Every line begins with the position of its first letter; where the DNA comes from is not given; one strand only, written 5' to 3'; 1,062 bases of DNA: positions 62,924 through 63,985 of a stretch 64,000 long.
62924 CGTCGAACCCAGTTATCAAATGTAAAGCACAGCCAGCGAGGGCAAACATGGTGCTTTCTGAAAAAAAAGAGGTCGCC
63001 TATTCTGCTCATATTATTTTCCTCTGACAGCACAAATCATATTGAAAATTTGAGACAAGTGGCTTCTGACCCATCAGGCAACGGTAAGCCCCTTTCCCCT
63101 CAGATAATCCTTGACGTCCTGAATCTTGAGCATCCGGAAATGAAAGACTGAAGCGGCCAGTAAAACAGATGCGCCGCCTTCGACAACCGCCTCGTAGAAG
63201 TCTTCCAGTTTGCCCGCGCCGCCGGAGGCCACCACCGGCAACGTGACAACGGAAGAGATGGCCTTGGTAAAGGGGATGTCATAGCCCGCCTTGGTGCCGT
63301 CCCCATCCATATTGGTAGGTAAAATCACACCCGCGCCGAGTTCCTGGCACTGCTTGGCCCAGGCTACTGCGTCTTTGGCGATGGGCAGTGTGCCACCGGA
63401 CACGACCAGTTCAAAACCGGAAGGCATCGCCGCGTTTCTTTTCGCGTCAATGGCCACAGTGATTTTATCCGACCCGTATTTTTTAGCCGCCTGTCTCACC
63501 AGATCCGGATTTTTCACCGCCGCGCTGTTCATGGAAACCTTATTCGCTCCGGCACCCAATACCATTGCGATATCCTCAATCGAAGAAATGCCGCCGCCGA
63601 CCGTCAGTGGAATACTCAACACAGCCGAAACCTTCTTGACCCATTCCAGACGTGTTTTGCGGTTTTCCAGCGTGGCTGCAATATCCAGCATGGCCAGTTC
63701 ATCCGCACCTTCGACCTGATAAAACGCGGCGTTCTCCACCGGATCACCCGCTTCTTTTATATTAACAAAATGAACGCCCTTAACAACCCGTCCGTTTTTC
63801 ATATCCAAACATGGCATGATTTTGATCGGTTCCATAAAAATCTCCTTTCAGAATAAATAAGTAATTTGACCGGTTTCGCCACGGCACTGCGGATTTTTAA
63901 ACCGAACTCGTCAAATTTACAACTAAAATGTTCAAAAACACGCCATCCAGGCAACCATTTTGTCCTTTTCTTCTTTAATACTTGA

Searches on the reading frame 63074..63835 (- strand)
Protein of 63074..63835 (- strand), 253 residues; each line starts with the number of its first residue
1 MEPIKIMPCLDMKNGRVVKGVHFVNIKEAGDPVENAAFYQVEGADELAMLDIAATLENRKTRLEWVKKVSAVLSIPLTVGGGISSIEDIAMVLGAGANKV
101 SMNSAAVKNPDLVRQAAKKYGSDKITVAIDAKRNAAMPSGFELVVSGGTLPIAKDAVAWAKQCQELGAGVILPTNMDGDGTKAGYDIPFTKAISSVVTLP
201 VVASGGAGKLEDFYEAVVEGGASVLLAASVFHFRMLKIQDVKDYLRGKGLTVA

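Call 41: find_encoding_contigs(protein=window:63074-63835:-, flank=10000, max_places=2)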
Protein window:63074-63835:- (253 aa): 1 contig read that carries it; 1 place shown.
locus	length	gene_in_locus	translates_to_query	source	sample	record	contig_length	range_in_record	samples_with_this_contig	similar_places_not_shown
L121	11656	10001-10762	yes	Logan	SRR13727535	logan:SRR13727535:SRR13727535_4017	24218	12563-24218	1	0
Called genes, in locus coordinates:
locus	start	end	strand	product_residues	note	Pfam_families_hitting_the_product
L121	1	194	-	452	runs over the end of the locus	PF02515:CoA_transf_3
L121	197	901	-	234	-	PF00005:ABC_tran, PF13304:AAA_21 (faint)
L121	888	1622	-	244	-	PF00005:ABC_tran, PF12399:BCA_ABC_TP_C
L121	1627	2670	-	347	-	PF02653:BPD_transp_2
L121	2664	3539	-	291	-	PF02653:BPD_transp_2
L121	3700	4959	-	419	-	PF13433:Peripla_BP_5, PF13458:Peripla_BP_6, PF01094:ANF_receptor (faint)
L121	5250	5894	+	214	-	PF00440:TetR_N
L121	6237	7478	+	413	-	PF13433:Peripla_BP_5 (faint), PF13458:Peripla_BP_6, PF01094:ANF_receptor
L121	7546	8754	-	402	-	PF02515:CoA_transf_3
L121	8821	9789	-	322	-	PF02540:NAD_synthase (faint), PF00958:GMP_synt_C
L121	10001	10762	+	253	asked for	PF00977:His_biosynth, PF02581:TMP-TENI (faint), PF03060:NMO (faint), PF05690:ThiG (faint)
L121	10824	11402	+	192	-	PF02475:TRM5-TYW2_MTfase (weak), PF01209:Ubie_methyltran, PF13489:Methyltransf_23, PF01135:PCMT (weak), PF13847:Methyltransf_31, PF08241:Methyltransf_11, PF08242:Methyltransf_12, PF13649:Methyltransf_25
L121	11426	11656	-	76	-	?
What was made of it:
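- Tried and rejected: The right-end extension (L121) holds transport and CoA-transferase genes and no bEBP (call 41).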
